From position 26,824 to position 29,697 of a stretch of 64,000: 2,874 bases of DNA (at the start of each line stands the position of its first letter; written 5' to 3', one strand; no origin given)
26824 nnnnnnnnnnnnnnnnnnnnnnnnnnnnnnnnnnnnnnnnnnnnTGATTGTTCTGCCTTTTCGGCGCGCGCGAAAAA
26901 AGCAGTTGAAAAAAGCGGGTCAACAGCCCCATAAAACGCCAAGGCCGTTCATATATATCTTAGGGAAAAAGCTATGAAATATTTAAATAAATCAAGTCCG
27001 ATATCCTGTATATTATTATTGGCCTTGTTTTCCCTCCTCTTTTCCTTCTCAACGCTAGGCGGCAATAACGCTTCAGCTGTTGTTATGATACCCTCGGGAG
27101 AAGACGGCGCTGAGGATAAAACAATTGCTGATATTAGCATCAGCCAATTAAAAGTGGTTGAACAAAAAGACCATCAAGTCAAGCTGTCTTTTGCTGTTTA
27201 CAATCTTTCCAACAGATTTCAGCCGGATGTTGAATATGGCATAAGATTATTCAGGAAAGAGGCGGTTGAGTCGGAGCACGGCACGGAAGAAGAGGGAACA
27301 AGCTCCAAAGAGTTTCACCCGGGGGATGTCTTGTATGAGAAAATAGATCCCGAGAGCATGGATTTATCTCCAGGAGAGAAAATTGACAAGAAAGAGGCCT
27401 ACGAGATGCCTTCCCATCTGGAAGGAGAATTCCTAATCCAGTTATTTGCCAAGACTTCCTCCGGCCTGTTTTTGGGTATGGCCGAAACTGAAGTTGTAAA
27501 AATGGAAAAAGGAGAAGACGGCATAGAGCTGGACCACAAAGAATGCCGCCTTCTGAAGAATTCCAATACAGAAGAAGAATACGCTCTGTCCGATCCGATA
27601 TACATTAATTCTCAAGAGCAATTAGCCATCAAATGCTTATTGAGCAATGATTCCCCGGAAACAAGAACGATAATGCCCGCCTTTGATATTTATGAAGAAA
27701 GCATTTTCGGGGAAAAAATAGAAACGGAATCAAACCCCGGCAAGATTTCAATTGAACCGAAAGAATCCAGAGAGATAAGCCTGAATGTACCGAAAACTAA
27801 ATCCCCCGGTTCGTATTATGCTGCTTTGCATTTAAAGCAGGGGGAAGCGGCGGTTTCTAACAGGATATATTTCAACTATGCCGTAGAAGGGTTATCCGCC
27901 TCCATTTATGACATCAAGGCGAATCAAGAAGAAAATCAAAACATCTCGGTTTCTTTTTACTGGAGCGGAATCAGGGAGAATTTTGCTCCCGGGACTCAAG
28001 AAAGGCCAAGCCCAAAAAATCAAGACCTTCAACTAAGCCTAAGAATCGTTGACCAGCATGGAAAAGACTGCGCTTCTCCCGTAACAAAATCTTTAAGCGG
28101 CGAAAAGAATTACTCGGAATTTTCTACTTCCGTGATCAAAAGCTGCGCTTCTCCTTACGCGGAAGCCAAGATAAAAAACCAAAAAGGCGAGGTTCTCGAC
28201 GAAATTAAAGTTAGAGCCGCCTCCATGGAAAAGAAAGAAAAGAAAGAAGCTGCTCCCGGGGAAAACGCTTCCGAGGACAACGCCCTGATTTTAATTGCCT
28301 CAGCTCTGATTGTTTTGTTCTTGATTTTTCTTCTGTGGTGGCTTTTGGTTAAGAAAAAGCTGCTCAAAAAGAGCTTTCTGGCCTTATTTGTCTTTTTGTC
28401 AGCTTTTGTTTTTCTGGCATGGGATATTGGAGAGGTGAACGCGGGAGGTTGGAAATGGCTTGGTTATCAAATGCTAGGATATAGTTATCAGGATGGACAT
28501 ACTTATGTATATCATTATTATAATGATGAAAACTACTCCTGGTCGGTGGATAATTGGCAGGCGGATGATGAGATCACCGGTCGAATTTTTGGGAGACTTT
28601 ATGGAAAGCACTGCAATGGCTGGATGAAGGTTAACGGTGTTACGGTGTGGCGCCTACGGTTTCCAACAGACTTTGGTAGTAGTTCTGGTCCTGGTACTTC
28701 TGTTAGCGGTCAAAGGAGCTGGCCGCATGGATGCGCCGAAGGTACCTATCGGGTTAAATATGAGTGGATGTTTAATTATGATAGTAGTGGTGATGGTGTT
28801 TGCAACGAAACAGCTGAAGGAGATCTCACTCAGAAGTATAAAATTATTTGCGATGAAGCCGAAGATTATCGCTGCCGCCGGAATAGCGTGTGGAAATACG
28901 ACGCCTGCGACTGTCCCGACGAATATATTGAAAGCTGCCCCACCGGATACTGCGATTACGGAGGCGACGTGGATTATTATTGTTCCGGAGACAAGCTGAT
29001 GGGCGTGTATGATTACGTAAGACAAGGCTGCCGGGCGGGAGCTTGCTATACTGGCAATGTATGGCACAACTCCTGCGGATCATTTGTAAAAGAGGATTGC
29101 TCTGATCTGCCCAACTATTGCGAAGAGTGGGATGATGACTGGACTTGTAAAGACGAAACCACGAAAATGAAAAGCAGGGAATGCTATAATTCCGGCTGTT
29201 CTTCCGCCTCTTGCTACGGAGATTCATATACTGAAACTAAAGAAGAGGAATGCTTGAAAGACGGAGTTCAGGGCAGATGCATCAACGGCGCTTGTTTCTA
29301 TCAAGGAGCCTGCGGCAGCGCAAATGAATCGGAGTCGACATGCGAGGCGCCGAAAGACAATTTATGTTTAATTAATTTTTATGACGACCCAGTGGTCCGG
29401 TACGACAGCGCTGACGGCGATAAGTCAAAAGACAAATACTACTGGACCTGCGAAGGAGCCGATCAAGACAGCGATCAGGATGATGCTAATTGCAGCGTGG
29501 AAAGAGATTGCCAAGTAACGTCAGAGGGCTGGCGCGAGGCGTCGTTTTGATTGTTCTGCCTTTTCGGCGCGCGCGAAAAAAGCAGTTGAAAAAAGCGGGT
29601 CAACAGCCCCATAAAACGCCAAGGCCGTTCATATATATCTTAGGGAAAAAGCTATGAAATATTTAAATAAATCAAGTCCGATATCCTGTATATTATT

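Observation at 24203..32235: Head-to-tail triplication of a 2.68-kb unit, each copy a complete 857/858-aa surface-protein gene with its own upstream region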

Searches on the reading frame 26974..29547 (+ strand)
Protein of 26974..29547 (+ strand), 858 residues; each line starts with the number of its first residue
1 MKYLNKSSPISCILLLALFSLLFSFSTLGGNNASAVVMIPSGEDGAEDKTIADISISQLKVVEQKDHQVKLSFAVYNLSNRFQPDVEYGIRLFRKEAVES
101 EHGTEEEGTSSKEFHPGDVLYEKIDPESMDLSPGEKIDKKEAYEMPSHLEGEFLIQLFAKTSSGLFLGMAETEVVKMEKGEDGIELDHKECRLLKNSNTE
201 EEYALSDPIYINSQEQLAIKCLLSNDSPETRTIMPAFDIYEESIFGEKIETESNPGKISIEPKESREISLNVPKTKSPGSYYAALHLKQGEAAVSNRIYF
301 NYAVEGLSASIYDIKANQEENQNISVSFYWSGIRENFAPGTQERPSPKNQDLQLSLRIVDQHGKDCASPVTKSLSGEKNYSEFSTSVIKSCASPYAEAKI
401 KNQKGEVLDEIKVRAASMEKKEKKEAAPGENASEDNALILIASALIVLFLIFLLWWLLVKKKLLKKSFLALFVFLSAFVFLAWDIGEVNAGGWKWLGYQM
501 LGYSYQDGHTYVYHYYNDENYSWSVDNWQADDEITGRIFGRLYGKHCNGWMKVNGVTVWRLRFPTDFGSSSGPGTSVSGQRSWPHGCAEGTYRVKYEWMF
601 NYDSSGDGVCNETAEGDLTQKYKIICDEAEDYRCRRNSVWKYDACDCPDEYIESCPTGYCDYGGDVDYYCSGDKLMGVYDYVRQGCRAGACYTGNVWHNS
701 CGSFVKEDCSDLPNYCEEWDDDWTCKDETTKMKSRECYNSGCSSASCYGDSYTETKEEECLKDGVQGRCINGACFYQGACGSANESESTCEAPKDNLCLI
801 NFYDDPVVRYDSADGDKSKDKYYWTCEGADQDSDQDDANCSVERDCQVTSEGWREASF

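Call 8: search_protein_families(library=pfam, proteins=[window:26974-29547:+], max_evalue=0.01)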
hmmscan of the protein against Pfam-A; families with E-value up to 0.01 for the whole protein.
window:26974-29547:+ (858 aa): 0 families

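Call 9: search_protein_families(library=ncbifam, proteins=[window:26974-29547:+], max_evalue=0.01)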
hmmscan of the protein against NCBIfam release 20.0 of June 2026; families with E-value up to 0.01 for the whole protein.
window:26974-29547:+ (858 aa): 0 families

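Call 13: find_homologous_proteins(query=window:26974-29547:+)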
Query window:26974-29547:+ (858 aa): 2 proteins with E <= 0.001 among 8000 candidates.
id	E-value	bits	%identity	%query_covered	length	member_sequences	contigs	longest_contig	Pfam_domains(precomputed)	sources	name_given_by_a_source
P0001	0.0e+0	2005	99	100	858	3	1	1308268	-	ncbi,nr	ncbi:MAG: hypothetical protein U5L10_01920 [Candidatus Moranbacteria bacterium]|nr:hypothetical prot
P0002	7.6e-26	109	25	43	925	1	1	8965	-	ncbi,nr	ncbi:MAG: hypothetical protein PHT84_02510, partial [Candidatus Pacebacteria bacterium]|nr:hypotheti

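Call 17: find_encoding_contigs(protein=P0002, flank=10000)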
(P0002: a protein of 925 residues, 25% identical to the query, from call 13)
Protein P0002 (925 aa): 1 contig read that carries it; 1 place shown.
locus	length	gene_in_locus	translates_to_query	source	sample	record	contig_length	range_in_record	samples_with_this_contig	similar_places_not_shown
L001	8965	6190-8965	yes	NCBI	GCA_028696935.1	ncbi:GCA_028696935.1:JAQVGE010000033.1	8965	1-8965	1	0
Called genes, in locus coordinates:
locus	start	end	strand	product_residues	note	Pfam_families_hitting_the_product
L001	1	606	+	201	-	?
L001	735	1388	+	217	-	-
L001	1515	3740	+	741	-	-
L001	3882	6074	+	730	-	PF18998:Flg_new_2 (faint), PF09479:Flg_new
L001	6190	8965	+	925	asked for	?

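Call 19: search_solved_structures(query=window:26974-29547:+, max_evalue=1)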
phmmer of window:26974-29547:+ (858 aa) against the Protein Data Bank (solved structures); distinct sequences matched with E-value up to 1: 0.

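Call 20: search_protein_families(library=pfam, proteins=[window:26974-29547:+, P0002], max_evalue=10)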
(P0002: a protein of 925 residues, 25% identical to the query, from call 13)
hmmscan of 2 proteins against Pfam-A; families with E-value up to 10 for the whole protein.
window:26974-29547:+ (858 aa): 0 families

P0002 (925 aa): 4 families
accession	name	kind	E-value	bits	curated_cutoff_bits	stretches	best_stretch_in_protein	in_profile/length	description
PF02009.21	RIFIN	-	0.045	14.1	32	1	396-431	285-321/327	Rifin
PF19213.5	CoV_NSP6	-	0.12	13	25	1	359-436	46-118/263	Coronavirus replicase NSP6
PF10066.14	DUF2304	-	0.53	11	25.5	1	403-440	4-41/106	Uncharacterized conserved protein (DUF2304)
PF12575.13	Pox_EPC_I2-L1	-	3.4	8.4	23.4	1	385-421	33-70/72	Poxvirus entry protein complex L1 and I2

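Call 32: find_related_loci(query=window:26974-29547:+, collection=genome_contigs, flank=10000)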
Query window:26974-29547:+ (858 aa) in genome_contigs; peptide patterns used: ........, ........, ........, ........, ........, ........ (x = any residue, [..] = any of these).
163 stretches matched a pattern, but none encodes a relative of the query by tblastn (E <= 1e-3).

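Call 33: find_related_loci(query=window:26974-29547:+, collection=metagenome_contigs, flank=10000)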
Query window:26974-29547:+ (858 aa) in metagenome_contigs; peptide patterns used: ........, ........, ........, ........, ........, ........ (x = any residue, [..] = any of these).
523 stretches matched a pattern, but none encodes a relative of the query by tblastn (E <= 1e-3).

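Call 34: search_protein_representatives(protein=window:26974-29547:+)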
Query: 858 residues. Proteins with E-value up to 0.001 (for the whole library): 1036; up to 1e-10: 825; up to 1e-30: 104. The best 150 are listed.
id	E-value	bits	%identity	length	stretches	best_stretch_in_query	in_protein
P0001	0.0e+00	2004.6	99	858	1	1-858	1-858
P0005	2.1e-54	201.3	42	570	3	639-855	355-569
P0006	7.8e-51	189.5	25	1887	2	118-481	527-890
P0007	1.3e-46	175.5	49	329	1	655-857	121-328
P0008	6.9e-45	169.8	25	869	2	48-459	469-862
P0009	1.4e-43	165.5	29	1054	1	46-495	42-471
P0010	4.5e-41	157.2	29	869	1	18-476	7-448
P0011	2.8e-40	154.6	28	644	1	50-509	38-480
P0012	4.2e-40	154.0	30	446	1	18-465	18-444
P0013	5.3e-40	153.7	28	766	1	13-524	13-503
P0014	1.8e-39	151.9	31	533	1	49-487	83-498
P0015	1.9e-39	151.8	28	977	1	45-561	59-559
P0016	2.4e-39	151.5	28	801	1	49-482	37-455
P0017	5.8e-39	150.2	28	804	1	9-482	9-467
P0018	1.0e-38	149.4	26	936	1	32-483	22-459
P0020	5.6e-38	147.0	32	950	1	22-480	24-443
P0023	3.1e-37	144.5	29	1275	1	44-486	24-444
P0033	1.1e-35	139.4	28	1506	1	23-531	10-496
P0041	3.2e-35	137.8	32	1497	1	64-484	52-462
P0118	4.6e-30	120.8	36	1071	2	692-855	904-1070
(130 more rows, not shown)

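Call 40: search_protein_families(library=pfam, proteins=[P0006, P0009, P0023, P0033, P0041, P0005, P0007, P0118], max_evalue=0.001)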
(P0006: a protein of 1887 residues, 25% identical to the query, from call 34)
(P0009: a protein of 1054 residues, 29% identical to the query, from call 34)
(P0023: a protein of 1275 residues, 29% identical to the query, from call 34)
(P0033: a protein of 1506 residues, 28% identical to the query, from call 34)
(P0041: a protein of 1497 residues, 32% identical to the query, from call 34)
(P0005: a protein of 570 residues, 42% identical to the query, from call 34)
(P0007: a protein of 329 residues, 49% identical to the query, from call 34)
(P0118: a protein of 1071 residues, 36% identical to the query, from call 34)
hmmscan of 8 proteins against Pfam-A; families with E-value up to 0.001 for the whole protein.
P0006 (1887 aa): 2 families
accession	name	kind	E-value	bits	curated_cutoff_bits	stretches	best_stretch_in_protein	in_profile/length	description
PF10661.14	EssA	-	0.00015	22.1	24.1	0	806-872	77-145/147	WXG100 protein secretion system (Wss), protein EssA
PF20990.2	DUF2207_C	-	0.00078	19.6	33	0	372-451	106-181/247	Predicted membrane protein (DUF2207) C-terminal domain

P0009 (1054 aa): 0 families

P0023 (1275 aa): 0 families

P0033 (1506 aa): 0 families

P0041 (1497 aa): 3 families
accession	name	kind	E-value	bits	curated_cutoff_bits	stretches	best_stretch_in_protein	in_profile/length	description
PF18998.6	Flg_new_2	-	1.4e-25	89.5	23.6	3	617-687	8-72/73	Divergent InlB B-repeat domain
PF18911.6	PKD_4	-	1.9e-08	34.7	27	0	1255-1297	43-85/85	PKD domain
PF17963.7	Big_9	-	9.7e-05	23.6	23.6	1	687-797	1-89/89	Bacterial Ig domain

P0005 (570 aa): 1 family
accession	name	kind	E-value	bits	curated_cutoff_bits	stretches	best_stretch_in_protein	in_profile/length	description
PF14093.11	DUF4271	-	0.00061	20.2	29.7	1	23-79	36-97/206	Domain of unknown function (DUF4271)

P0007 (329 aa): 0 families

P0118 (1071 aa): 0 families

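Call 45: find_encoding_contigs(protein=P0005, flank=10000, max_places=4)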
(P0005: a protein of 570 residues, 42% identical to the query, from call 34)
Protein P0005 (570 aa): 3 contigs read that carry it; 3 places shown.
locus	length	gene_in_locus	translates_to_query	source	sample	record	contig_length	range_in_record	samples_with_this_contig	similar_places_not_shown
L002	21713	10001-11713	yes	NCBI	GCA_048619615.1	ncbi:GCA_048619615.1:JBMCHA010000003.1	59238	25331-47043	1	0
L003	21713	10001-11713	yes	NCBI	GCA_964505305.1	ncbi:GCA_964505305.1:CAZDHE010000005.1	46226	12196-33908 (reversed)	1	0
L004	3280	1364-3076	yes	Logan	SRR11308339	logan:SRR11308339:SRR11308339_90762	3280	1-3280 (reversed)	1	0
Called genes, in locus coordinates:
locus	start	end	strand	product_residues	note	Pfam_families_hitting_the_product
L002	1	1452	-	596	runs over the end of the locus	PF00009:GTP_EFTU, PF01926:MMR_HSR1 (weak), PF22042:EF-G_D2, PF03144:GTP_EFTU_D2, PF00679:EFG_C, PF21018:BipA_C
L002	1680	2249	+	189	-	-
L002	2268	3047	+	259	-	PF00160:Pro_isomerase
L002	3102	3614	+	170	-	-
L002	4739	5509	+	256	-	PF00557:Peptidase_M24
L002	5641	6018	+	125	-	PF03652:RuvX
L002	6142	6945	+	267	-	PF00535:Glycos_transf_2, PF10111:Glyco_tranf_2_2 (faint)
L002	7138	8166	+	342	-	PF01087:GalP_UDP_transf, PF16268:DUF4921, PF01230:HIT (faint), PF02744:GalP_UDP_tr_C (faint)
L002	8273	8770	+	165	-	PF14851:FAM176 (weak)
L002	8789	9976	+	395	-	-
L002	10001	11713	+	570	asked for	-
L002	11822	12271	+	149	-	-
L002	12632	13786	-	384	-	PF13439:Glyco_transf_4, PF13579:Glyco_trans_4_4 (weak), PF20706:GT4-conflict (weak), PF00534:Glycos_transf_1, PF13692:Glyco_trans_1_4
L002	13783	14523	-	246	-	PF00561:Abhydrolase_1, PF12146:Hydrolase_4, PF12697:Abhydrolase_6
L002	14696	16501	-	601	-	-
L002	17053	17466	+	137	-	-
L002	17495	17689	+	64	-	-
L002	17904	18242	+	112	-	PF13083:KH_KhpA-B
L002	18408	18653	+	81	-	PF00550:PP-binding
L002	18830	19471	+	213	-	PF00702:Hydrolase (weak), PF13419:HAD_2 (weak)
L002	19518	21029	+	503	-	PF02934:GatB_N, PF02637:GatB_Yqey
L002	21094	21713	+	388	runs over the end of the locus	PF13439:Glyco_transf_4, PF20706:GT4-conflict, PF00534:Glycos_transf_1, PF13692:Glyco_trans_1_4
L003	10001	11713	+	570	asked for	-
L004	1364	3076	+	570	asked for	-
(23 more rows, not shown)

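Call 53: predict_structure(alignment_id=A2)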
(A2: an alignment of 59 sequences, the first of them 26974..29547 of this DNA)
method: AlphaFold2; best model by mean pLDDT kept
length: 858 residues; sequences in the alignment: 59
mean_pLDDT: 69.8   pTM: 0.61
mean pLDDT of the five models: 69.8, 68.7, 64.6, 64.4, 62.8
residues with pLDDT >= 90: 275; 70-90: 183; 50-70: 192; < 50: 208
segments of 3 or more residues with pLDDT < 50: 1-4, 26-43, 106-112, 426-433, 484-518, 560-585, 630-671, 673-703, 735-757, 850-858
pLDDT, mean of each block of 10 residues (from residue 1): 56 77 55 35 60 91 97 94 96 86 48 67 95 95 93 95 92 91 90 90 89 94 96 97 93 92 97 93 95 93 92 91 91 60 60 95 96 89 93 93 96 83 52 64 86 84 70 74 46 26 34 45 54 60 60 68 34 38 50 76 72 74 61 29 31 29 35 38 35 32 56 60 70 49 31 46 69 72 62 69 64 64 78 68 65 38
secondary structure, 60 per line:
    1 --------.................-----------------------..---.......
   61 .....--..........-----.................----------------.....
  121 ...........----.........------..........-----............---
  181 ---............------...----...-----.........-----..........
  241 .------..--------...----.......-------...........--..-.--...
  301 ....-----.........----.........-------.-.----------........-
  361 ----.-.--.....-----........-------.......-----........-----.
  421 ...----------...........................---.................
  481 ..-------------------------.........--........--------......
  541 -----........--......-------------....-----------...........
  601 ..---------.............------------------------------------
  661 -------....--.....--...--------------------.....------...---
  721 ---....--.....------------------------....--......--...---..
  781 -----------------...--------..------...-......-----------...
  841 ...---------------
elements in order (helices of 4 or more, strands of 3 or more residues): H9-25 E54-65 E68-77 E83-94 H95-99 E119-131 E136-144 E151-160 E166-177 E184-195 E202-204 E209-211 E217-225 E231-241 E258-260 E265-271 E279-289 E298-304 E310-318 E323-331 E352-359 E370-374 E380-387 E395-401 E407-414 H420-423 H434-460 H464-482 E508-516 E519-526 E535-540 E546-553 E556-561 E575-578 E590-602 E612-624 E668-671 E674-678 E704-708 E724-727 E730-734 E759-762 E765-770 E773-775 E798-800 E821-826 E838-843

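Call 56: fold_search(model_id=the predicted structure, library=pdb)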
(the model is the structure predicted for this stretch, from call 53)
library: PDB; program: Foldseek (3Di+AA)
matches with E <= 10: 1690; with E <= 0.001: 211
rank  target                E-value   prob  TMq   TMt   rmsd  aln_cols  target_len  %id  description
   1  5e53_D                7.6e-08  1.00  0.10  0.23  25.2       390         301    9  Crystal structure of chicken CNTN1 FN1-FN3 domains (released 2016-08-31)
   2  1nug_B                2.4e-07  1.00  0.10  0.12  16.6       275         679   14  Role of Calcium Ions in the Activation and Activity of the Transglutaminase 3 Enzyme (2 calciums, 1 Mg, inactive form) (released 2003-04-22)
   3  1l9m_A                3.3e-07  1.00  0.10  0.12  16.6       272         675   14  Three-dimensional structure of the human transglutaminase 3 enzyme: binding of calcium ions change structure for activ (released 2002-05-29)
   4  9u61_C                5.6e-07  1.00  0.14  0.18  24.9       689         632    8  CP/MBL pathways C3 convertase C4b2a and C3 complex (released 2026-01-14)
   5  9ijj_C                5.9e-07  1.00  0.12  0.11  25.1       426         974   10  In situ structure of the central apparatus in mouse sperm axoneme. (released 2025-06-04)
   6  8oxv_A                6.5e-07  1.00  0.10  0.12  17.9       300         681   13  Transglutaminase 3 zymogen in complex with DH patient-derived Fab DH63-B02 (released 2023-10-18)
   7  1l9m_B                6.8e-07  1.00  0.10  0.13  17.6       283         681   14  Three-dimensional structure of the human transglutaminase 3 enzyme: binding of calcium ions change structure for activ (released 2002-05-29)
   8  9ijj_4I               7.5e-07  1.00  0.09  0.04  33.0       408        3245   10  In situ structure of the central apparatus in mouse sperm axoneme. (released 2025-06-04)
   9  8oxw_A                1.1e-06  1.00  0.09  0.11  17.4       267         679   13  Transglutaminase 3 in complex with DH patient-derived Fab DH63-B02 (released 2023-10-18)
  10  4kkp_B                1.1e-06  1.00  0.15  0.36  12.6       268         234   13  Crystal structure of Vibrio cholerae RbmA (crystal form 2) (released 2013-05-22)
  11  8eok_G                1.3e-06  1.00  0.15  0.18  28.8       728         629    8  Structure of the C3bB proconvertase in complex with lufaxin and factor Xa (released 2023-08-30)
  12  8oxy_A                1.4e-06  1.00  0.10  0.12  17.1       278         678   14  Transglutaminase 3 without calcium in complex with DH patient-derived Fab DH63-B02 (released 2023-10-18)
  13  5jpm_A                1.5e-06  1.00  0.15  0.18  28.0       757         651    8  Structure of the complex of human complement C4 with MASP-2 rebuilt using iMDFF (released 2016-08-10)
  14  4kkp_A                1.6e-06  1.00  0.15  0.36  13.2       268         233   12  Crystal structure of Vibrio cholerae RbmA (crystal form 2) (released 2013-05-22)
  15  7q61_A                1.9e-06  1.00  0.10  0.08  21.4       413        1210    9  Structure of TEV conjugated A2ML1 (A2ML1-TC) (released 2022-04-20)
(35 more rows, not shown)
